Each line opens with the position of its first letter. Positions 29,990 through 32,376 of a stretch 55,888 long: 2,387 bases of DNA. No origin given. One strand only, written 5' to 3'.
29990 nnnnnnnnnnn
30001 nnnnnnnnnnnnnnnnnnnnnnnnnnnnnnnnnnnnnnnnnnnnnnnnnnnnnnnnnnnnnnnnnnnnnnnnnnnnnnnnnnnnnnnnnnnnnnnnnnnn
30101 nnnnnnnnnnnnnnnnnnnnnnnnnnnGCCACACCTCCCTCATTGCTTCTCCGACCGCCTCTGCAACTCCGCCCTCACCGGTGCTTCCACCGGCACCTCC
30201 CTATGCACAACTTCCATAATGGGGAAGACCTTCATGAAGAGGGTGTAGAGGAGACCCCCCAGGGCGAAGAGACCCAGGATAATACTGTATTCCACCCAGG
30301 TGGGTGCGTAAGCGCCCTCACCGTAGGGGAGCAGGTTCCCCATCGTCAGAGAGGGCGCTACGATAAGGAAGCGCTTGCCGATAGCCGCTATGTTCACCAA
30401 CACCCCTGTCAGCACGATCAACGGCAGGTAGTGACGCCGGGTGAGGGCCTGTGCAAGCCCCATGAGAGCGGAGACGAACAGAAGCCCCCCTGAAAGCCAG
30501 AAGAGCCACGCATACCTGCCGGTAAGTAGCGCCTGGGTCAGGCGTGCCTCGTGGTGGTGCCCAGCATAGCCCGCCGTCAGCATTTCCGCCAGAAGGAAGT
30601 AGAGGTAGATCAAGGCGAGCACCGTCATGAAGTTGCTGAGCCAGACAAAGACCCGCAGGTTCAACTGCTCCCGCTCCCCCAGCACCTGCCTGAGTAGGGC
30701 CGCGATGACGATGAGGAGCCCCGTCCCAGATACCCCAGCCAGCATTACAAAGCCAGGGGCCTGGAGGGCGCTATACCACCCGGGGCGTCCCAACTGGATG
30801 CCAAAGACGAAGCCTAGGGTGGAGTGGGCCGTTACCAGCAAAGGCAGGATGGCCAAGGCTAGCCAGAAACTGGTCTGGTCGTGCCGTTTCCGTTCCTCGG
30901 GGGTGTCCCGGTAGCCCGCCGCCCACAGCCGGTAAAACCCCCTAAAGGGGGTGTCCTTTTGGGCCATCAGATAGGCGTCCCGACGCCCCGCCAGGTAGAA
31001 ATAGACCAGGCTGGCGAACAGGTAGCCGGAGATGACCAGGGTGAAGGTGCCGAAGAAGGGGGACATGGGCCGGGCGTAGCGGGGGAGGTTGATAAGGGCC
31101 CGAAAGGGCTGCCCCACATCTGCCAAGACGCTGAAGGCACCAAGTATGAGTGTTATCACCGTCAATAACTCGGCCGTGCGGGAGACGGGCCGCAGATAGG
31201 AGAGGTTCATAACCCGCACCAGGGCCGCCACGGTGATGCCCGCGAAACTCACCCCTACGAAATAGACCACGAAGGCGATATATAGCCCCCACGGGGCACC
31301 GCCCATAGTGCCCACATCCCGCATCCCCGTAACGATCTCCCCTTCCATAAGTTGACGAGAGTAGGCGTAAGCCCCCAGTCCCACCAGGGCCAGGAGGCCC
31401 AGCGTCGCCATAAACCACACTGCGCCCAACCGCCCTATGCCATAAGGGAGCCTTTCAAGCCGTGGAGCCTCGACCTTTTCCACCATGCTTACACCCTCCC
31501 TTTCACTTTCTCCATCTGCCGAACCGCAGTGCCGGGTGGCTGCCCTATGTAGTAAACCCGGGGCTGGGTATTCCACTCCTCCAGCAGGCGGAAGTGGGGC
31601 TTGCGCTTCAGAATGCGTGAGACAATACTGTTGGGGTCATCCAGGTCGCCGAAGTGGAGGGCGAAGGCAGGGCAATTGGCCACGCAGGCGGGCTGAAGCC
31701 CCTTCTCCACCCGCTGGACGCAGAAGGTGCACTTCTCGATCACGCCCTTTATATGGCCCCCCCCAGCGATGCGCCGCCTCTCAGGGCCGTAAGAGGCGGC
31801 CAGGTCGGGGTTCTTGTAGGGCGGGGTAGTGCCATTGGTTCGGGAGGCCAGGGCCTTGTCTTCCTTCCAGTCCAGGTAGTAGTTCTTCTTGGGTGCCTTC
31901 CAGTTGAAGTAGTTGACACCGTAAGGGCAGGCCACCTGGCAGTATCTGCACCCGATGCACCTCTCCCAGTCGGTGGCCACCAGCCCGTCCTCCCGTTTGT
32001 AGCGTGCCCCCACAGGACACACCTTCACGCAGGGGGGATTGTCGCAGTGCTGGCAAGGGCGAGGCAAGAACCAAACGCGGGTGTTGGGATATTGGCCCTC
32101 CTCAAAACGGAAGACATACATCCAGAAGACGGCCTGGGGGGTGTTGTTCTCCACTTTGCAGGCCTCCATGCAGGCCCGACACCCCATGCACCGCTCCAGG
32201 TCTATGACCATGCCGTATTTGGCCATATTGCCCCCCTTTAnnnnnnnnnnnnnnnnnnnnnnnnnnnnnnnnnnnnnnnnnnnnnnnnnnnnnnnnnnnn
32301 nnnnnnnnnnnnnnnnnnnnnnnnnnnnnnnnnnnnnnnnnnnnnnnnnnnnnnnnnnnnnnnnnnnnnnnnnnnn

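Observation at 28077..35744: Composite Mo-enzyme operon: Psr-type catalytic, FeS and NrfD subunits with an ethylbenzene-dehydrogenase-gamma-type subunit inserted between alpha and beta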

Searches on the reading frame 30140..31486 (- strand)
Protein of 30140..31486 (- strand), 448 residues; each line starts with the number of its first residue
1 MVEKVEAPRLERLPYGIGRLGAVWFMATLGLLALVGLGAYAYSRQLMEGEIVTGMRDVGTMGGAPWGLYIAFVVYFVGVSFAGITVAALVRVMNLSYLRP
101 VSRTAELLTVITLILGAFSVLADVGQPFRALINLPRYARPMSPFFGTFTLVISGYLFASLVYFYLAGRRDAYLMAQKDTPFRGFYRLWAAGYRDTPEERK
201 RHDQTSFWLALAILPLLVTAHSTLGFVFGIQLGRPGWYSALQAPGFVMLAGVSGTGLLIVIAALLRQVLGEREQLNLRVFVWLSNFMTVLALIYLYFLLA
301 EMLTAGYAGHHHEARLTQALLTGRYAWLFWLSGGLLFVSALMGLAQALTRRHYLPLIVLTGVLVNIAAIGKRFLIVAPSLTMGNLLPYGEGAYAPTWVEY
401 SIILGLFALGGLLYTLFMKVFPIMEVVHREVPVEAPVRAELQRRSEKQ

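Call 4: search_protein_families(library=pfam, proteins=[window:30140-31486:-], max_evalue=0.01)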
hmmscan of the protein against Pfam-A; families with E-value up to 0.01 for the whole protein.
window:30140-31486:- (448 aa): 1 family
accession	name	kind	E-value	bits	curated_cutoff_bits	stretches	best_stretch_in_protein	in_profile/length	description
PF03916.19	NrfD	-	2.3e-25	90.3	25.8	1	62-380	7-309/313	Polysulphide reductase, NrfD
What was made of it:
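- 30140..31486 (-): NrfD-family membrane anchor (NrfD1, about 10 TM helices). Pfam NrfD, E = 2e-25 (call 4).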

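Call 20: search_protein_families(library=ncbifam, proteins=[window:30140-31486:-], max_evalue=0.001)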
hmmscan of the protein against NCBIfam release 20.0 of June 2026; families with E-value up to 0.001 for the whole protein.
window:30140-31486:- (448 aa): 2 families
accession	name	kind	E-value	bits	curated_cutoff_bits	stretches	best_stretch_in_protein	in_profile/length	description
NF045798.1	DsrP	equivalog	7.3e-22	78.3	350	2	24-168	12-145/346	sulfate reduction electron transfer complex DsrMKJOP subunit DsrP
NF008133.1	PRK10881.1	equivalog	2.3e-16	60.3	450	1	45-424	28-374/377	Ni/Fe-hydrogenase cytochrome b subunit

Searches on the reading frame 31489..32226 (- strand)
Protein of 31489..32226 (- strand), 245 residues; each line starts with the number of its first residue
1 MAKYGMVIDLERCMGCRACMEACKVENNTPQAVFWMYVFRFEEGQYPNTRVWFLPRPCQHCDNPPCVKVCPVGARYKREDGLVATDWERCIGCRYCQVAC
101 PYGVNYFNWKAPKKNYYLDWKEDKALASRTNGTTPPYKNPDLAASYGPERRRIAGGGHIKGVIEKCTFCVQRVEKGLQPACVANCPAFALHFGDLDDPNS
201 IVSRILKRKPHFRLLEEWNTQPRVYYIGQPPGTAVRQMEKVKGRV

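Call 4: search_protein_families(library=pfam, proteins=[window:31489-32226:-], max_evalue=0.01)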
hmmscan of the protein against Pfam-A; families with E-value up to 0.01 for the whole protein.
window:31489-32226:- (245 aa): 15 families
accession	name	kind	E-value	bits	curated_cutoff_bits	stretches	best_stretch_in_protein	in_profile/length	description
PF13247.11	Fer4_11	-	3.7e-24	85.3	26.2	2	51-111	3-65/100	4Fe-4S dicluster domain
PF12838.12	Fer4_7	-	4.2e-14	53.2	27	3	12-74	1-52/52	4Fe-4S dicluster domain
PF00037.32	Fer4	-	3.7e-12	45.9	21.1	2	85-103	3-21/24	4Fe-4S binding domain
PF12797.12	Fer4_2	-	6.9e-12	44.9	24.5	2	5-24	2-21/22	4Fe-4S binding domain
PF13187.11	Fer4_9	-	1.1e-11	45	27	2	89-187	1-49/52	4Fe-4S dicluster domain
PF13237.11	Fer4_10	-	1.5e-11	44.5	25.5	3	52-101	3-53/53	4Fe-4S dicluster domain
PF12837.12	Fer4_6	-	2.3e-08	34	25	1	88-104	7-23/24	4Fe-4S binding domain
PF13534.11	Fer4_17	-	1e-06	29.6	22.2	1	85-105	41-61/61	4Fe-4S dicluster domain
PF13183.11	Fer4_8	-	1.7e-06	28.9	27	0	87-186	2-65/68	4Fe-4S dicluster domain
PF12798.12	Fer4_3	-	3.7e-06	27.8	27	0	90-103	1-14/15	4Fe-4S binding domain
PF12800.12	Fer4_4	-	0.00021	21.8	24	1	88-103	2-17/17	4Fe-4S binding domain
PF25160.1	LdpA_Fe-S-bd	-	0.00025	21.2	27.6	0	61-103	5-41/49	LdpA Fe-S cluster-binding domain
PF14697.11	Fer4_21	-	0.002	18.7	35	0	7-72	2-53/59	4Fe-4S dicluster domain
PF13484.11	Fer4_16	-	0.0039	18.4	30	0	87-102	50-65/66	4Fe-4S double cluster binding domain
PF13459.11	Fer4_15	-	0.0065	17.6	22.4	0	83-101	1-19/66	4Fe-4S single cluster domain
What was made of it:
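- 31489..32226 (-): Beta: electron-transfer subunit with four [4Fe-4S]-type motifs and no signal peptide. Pfam Fer4_11 (call 4).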

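Call 20: search_protein_families(library=ncbifam, proteins=[window:31489-32226:-], max_evalue=0.001)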
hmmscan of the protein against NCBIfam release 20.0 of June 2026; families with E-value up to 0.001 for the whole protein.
window:31489-32226:- (245 aa): 38 families (the best 25 are shown)
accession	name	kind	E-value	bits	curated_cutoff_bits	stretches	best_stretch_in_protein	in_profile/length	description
NF041715.1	arsenate_red_ArrB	equivalog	2.4e-63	213.8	450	1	3-227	2-225/233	arsenate respiratory reductase iron-sulfur subunit ArrB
NF045797.1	DsrO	equivalog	2.7e-60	203.7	200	2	2-116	42-161/235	sulfate reduction electron transfer complex DsrMKJOP subunit DsrO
NF041782.1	mnquin_red_QrcC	equivalog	2.9e-52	177.7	400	2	4-130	1-141/239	menaquinone reductase iron-sulfur cluster-binding subunit QrcC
NF011569.0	PRK14993.1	equivalog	5.2e-51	173.5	416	2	3-110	43-152/244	tetrathionate reductase subunit TtrB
TIGR03149.1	cyt_nit_nrfC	equivalog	1.1e-50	172.1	377.6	2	3-109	38-146/225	cytochrome c nitrite reductase Fe-S protein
TIGR02951.1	DMSO_dmsB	equivalog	1.3e-39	135.9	214.1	2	3-110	1-117/161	DMSO/selenate family reductase complex B subunit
TIGR03478.1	DMSO_red_II_bet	subfamily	3.3e-38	131.4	480.7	2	43-113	116-187/321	DMSO reductase family type II enzyme, iron-sulfur subunit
NF042979.1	EthbenzDh_ebdB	equivalog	1.5e-30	106.3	740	2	42-109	137-205/354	ethylbenzene dehydrogenase subunit beta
NF008134.0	PRK10882.1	equivalog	1.1e-28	100.3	263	3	51-113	106-169/329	hydrogenase 2 operon protein HybA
NF038355.1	FDH3_beta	equivalog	1.7e-27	96.6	240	1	6-109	5-105/180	formate dehydrogenase FDH3 subunit beta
NF045715.1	sulf_resp_HmcB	equivalog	8.4e-27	94.1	420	2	38-112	89-161/307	sulfate respiration complex iron-sulfur protein HmcB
TIGR01582.1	FDH-beta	equivalog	2.4e-23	82.6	334.7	2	6-109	24-145/283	formate dehydrogenase subunit beta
TIGR01660.1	narH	equivalog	1.3e-22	79.9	524.05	1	44-114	169-240/492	nitrate reductase subunit beta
NF009408.0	PRK12769.1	equivalog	9.5e-21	73.6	1003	1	7-106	6-103/659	formate-dependent uric acid utilization protein AegA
NF007658.0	PRK10330.1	equivalog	5.3e-18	65.1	260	1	6-104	5-103/181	electron transport protein HydN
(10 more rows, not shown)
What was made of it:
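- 31489..32226 (-): NCBIfam: ArrB 214 bits, DsrO 204 bits (call 20).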
